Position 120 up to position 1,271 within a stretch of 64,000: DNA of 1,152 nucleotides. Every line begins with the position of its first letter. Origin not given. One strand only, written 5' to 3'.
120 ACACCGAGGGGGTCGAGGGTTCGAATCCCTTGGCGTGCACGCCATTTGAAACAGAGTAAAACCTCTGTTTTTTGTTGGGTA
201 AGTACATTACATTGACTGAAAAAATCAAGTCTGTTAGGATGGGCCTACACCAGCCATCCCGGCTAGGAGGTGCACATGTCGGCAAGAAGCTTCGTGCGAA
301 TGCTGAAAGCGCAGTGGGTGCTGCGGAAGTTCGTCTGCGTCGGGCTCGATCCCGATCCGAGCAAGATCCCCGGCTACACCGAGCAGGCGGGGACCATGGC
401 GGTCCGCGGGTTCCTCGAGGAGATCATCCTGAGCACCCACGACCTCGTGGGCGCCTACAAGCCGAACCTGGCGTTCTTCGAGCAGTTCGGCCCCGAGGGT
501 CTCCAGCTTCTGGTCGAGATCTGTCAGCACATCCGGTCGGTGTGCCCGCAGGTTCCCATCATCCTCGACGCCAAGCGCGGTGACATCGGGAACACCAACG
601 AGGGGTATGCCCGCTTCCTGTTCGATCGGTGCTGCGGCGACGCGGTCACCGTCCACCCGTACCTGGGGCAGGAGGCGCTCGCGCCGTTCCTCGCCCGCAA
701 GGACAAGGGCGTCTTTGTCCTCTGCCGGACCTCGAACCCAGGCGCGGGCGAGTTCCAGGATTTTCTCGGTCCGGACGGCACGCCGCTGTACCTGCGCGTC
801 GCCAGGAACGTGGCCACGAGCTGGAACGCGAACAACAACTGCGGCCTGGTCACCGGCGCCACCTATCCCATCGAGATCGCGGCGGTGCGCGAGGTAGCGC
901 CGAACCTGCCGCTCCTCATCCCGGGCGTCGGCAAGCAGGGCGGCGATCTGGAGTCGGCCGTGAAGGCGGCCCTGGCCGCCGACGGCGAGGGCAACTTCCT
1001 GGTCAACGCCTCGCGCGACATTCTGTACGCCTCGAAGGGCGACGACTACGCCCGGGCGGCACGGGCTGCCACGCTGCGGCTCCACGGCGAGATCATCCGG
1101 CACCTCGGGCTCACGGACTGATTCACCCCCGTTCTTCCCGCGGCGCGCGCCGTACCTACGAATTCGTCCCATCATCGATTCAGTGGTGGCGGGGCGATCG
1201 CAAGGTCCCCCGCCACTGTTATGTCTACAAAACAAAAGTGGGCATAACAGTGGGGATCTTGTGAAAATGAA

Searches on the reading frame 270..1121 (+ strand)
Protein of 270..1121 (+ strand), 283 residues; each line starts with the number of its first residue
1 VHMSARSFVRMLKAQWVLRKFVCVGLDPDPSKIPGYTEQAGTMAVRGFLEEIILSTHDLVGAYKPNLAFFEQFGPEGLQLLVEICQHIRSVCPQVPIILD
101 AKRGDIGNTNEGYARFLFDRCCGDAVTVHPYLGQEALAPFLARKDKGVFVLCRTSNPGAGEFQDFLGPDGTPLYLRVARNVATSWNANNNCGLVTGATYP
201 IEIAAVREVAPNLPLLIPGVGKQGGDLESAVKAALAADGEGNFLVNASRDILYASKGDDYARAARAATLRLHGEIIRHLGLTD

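Call 85: search_protein_families(library=pfam, proteins=[window:270-1121:+], max_evalue=0.01)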
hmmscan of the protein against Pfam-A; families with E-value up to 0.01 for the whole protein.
window:270-1121:+ (283 aa): 1 family
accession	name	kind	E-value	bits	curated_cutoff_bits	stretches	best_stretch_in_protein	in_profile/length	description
PF00215.30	OMPdecase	-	4.7e-28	99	27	1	22-258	3-215/221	Orotidine 5'-phosphate decarboxylase / HUMPS family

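Call 95: search_protein_representatives(protein=window:270-1121:+)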
Query: 283 residues. Proteins with E-value up to 0.001 (for the whole library): 7462; up to 1e-10: 4790; up to 1e-30: 1644. The best 150 are listed.
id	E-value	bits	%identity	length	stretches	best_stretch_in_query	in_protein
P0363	2.2e-87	309.5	57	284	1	8-269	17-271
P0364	2.0e-86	306.4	54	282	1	3-276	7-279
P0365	2.5e-85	302.8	60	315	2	6-166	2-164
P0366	5.1e-82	291.9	54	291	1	5-277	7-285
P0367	1.9e-80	286.8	51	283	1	4-275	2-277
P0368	3.2e-79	282.8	55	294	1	7-277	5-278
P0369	5.7e-79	281.9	54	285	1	7-279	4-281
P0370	2.3e-78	279.9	51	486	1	8-272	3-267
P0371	1.1e-77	277.7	49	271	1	7-277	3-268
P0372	1.8e-77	277.0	55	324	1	3-279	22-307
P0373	2.9e-77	276.3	50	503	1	6-270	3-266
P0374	7.5e-77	275.0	53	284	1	4-275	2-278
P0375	1.0e-76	274.5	51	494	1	9-274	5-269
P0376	2.0e-75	270.3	55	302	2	3-164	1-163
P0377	3.5e-75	269.5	51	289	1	5-279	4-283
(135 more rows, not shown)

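Call 96: list_cluster_members(proteins=[P0363, P0364, P0365, P0366, P0367, P0368, P0369, P0372])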
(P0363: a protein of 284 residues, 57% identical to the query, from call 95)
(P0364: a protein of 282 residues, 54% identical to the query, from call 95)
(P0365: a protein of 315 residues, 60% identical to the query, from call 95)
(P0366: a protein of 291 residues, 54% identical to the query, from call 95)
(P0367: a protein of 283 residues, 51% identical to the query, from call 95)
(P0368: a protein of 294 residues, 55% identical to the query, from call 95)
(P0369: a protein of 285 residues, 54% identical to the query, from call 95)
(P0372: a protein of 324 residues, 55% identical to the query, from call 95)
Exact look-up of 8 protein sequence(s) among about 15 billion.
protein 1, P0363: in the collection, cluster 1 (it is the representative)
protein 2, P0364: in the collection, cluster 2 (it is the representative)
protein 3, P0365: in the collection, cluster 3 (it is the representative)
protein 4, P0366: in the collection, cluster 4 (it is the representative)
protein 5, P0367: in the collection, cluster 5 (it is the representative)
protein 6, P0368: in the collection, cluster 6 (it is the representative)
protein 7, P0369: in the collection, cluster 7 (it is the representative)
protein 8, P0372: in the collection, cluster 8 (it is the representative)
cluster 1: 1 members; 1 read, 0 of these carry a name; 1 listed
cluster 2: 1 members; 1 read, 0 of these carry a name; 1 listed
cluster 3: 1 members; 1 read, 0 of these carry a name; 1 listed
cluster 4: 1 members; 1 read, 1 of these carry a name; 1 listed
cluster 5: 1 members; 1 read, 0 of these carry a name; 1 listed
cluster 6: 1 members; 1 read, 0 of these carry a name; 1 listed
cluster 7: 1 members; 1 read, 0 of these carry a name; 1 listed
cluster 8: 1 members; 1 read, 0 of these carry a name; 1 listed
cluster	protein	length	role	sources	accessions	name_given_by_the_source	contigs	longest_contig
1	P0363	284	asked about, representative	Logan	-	-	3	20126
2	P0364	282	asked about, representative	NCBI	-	-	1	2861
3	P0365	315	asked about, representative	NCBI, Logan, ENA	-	-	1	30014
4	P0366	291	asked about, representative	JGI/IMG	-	orotidine-5'-phosphate decarboxylase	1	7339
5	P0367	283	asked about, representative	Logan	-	-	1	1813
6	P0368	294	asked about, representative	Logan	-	-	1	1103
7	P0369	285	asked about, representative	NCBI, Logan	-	-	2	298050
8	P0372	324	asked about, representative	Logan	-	-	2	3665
